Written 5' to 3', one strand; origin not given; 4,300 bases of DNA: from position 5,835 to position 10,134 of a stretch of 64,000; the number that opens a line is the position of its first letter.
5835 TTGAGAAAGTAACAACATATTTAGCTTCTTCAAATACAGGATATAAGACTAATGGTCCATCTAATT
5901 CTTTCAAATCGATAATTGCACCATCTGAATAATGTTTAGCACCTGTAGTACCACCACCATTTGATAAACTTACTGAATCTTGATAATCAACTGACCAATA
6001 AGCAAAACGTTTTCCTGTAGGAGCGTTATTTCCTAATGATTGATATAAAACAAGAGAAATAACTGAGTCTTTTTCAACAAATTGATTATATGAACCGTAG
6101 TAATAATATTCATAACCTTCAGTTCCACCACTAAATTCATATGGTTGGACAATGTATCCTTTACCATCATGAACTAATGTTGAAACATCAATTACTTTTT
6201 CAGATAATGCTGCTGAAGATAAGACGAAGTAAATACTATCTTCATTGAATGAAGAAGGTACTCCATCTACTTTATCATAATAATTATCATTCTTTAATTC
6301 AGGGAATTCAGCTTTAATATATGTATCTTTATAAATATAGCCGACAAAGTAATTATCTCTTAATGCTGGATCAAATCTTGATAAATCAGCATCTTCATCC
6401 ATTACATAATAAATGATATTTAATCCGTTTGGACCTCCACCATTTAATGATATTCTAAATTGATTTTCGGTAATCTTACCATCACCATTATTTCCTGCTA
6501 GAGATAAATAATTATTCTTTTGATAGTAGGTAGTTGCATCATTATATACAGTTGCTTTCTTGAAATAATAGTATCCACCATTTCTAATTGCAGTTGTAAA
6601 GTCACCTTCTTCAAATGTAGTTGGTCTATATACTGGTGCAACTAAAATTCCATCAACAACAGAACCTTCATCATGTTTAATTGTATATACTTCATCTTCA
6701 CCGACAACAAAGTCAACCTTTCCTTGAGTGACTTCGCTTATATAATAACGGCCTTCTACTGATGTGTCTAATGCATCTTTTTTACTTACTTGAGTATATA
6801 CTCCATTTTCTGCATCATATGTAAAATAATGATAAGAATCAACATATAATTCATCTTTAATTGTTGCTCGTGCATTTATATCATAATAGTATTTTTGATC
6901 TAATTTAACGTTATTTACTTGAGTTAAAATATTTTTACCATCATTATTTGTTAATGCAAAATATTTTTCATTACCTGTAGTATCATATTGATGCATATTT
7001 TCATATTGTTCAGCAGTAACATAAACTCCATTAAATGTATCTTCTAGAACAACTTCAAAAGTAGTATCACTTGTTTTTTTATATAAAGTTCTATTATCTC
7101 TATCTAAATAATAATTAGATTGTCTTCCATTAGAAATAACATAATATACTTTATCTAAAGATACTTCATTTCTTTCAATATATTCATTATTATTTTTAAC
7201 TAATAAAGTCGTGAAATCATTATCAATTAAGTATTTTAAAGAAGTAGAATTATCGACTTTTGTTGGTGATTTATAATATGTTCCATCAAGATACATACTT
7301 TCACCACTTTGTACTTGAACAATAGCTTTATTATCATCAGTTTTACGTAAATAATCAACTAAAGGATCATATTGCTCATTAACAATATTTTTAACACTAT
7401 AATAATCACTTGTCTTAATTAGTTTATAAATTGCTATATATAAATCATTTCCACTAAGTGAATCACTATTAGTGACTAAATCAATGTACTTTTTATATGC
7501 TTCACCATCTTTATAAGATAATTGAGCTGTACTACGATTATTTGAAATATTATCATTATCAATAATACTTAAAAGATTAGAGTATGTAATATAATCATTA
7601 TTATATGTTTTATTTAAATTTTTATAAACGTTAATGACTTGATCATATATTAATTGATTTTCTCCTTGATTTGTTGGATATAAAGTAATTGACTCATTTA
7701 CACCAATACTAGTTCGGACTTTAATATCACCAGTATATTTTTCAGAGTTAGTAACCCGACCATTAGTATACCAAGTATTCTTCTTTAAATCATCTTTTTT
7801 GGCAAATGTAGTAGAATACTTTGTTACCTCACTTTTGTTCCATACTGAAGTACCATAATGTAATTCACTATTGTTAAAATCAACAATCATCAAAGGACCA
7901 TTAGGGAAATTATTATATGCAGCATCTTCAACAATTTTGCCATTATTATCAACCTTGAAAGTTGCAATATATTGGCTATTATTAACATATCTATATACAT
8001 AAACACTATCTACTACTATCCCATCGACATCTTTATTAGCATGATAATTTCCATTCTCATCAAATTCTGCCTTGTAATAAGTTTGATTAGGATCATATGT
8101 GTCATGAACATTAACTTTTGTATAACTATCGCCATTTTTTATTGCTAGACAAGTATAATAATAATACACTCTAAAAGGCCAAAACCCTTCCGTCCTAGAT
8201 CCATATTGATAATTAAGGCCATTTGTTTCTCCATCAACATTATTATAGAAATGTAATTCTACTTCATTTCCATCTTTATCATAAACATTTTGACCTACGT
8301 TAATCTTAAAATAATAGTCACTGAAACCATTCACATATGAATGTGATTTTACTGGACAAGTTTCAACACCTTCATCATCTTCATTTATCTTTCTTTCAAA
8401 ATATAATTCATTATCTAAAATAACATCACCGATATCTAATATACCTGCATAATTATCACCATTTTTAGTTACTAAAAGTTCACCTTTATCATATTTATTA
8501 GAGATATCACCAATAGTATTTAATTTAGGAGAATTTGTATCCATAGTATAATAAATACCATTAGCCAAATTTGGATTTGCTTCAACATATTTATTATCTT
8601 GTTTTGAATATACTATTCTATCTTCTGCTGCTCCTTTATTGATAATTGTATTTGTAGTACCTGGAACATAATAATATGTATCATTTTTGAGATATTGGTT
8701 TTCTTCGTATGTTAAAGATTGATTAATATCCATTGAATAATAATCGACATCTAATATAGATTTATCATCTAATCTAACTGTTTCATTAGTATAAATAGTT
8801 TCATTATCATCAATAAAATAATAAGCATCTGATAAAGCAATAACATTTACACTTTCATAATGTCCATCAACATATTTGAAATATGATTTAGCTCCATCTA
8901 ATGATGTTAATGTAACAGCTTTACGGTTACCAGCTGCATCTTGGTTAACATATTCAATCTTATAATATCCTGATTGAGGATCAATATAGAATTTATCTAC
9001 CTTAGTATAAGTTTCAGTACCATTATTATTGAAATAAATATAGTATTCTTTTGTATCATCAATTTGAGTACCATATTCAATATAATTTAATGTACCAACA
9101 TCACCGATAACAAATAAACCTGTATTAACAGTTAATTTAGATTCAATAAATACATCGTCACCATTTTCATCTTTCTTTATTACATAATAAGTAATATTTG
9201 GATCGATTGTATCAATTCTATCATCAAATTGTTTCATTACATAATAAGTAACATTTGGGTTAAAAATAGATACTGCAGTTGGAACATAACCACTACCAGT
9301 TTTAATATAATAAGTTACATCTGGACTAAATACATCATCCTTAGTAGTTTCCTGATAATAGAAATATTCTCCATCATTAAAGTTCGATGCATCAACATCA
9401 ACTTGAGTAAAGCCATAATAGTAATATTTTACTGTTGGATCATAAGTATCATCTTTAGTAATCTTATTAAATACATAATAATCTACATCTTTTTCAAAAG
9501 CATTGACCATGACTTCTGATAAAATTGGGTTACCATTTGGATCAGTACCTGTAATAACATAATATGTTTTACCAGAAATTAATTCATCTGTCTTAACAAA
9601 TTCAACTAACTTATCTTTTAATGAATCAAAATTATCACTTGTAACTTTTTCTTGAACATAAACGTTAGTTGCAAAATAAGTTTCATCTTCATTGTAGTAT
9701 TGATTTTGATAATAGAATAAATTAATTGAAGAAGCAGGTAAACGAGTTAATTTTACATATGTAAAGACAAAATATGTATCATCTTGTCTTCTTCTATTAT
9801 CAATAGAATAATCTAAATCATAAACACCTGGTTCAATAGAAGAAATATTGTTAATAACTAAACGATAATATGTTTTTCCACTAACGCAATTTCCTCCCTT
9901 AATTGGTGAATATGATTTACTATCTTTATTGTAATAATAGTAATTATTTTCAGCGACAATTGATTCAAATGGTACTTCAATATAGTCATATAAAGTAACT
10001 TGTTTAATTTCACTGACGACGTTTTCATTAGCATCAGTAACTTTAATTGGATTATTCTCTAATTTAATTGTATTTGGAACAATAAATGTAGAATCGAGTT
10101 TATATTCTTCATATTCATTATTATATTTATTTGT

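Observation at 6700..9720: Exactly 60-nt periodic Tyr-Tyr repeat (D-P-x-x-T-Y-Y) tract of about 1,000 aa with no obvious family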

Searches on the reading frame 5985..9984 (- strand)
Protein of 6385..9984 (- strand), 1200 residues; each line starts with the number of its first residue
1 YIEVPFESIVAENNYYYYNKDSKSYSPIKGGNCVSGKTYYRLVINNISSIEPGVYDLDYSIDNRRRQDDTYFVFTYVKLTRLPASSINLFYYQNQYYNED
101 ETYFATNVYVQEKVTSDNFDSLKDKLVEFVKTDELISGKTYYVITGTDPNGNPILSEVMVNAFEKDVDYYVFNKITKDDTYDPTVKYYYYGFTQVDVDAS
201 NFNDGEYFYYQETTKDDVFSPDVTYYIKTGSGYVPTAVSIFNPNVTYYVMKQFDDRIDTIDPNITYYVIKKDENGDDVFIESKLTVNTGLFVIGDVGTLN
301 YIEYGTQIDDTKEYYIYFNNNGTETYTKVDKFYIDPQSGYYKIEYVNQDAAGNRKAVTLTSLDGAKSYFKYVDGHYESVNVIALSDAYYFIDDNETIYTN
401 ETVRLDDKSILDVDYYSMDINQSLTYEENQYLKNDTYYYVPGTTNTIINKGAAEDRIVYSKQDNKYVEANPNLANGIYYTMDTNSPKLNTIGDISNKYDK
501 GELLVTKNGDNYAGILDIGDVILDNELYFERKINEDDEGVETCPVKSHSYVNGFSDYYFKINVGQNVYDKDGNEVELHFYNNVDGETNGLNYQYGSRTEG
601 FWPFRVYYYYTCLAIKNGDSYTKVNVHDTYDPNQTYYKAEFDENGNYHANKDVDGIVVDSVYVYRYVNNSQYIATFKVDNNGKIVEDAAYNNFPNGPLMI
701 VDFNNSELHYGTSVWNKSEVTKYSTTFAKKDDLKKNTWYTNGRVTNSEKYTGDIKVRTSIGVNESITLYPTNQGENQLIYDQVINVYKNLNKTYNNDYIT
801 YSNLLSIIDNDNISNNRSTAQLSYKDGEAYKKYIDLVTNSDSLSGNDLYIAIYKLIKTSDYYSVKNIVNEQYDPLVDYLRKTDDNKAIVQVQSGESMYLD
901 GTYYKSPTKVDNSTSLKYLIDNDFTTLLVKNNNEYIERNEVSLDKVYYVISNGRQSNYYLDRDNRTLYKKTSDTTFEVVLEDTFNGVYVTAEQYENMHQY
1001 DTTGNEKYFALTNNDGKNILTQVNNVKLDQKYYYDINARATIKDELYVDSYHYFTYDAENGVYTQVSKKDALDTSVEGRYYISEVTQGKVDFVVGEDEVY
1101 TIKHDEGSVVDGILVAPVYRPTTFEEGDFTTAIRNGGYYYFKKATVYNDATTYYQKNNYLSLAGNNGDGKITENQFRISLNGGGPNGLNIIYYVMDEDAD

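Call 4: search_protein_families(library=pfam, proteins=[window:6385-9984:-], max_evalue=1)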
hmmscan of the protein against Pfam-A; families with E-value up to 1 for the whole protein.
window:6385-9984:- (1200 aa): 2 families
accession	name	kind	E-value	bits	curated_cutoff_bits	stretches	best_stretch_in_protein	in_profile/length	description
PF18283.7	CBM77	-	0.0066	17.2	25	1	893-976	26-106/108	Carbohydrate binding module 77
PF25697.1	EBNA2_N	-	0.025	15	27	1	136-162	9-35/58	EBNA-2 N-terminal dimerization domain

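Call 15: search_protein_families(library=ncbifam, proteins=[window:5985-9984:-], max_evalue=1)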
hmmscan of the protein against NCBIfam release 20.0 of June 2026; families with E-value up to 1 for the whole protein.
window:5985-9984:- (1333 aa): 0 families

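Call 16: search_solved_structures(query=window:5985-9984:-, max_evalue=10)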
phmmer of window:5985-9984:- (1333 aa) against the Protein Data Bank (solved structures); distinct sequences matched with E-value up to 10: 0.

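Call 32: search_protein_representatives(protein=window:6385-9984:-)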
Query: 1200 residues. Proteins with E-value up to 0.001 (for the whole library): 0; up to 1e-10: 0; up to 1e-30: 0. The best 0 are listed.

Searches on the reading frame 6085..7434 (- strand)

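Call 41: search_protein_families(library=pfam, proteins=[window:6085-7434:-], max_evalue=10)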
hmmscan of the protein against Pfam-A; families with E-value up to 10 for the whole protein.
window:6085-7434:- (450 aa): 2 families
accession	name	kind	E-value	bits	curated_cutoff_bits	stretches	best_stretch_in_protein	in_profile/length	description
PF18283.7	CBM77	-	0.0063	17.3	25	1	43-126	26-106/108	Carbohydrate binding module 77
PF13405.12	EF-hand_6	-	0.63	10.4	25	1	316-331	12-27/30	EF-hand domain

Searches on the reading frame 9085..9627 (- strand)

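Call 41: search_protein_families(library=pfam, proteins=[window:9085-9627:-], max_evalue=10)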
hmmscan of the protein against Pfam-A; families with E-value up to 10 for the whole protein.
window:9085-9627:- (181 aa): 3 families
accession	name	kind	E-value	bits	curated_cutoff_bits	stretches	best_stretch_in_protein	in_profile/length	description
PF17881.8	TseB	-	0.00063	20.2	26.5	1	20-36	25-41/45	Cell wall elongation regulator TseB-like domain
PF25697.1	EBNA2_N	-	0.0053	17.1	27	1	17-44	9-36/58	EBNA-2 N-terminal dimerization domain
PF04355.18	BamE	-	7.9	6.8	23.2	1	116-134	28-46/71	Outer membrane protein assembly factor BamE domain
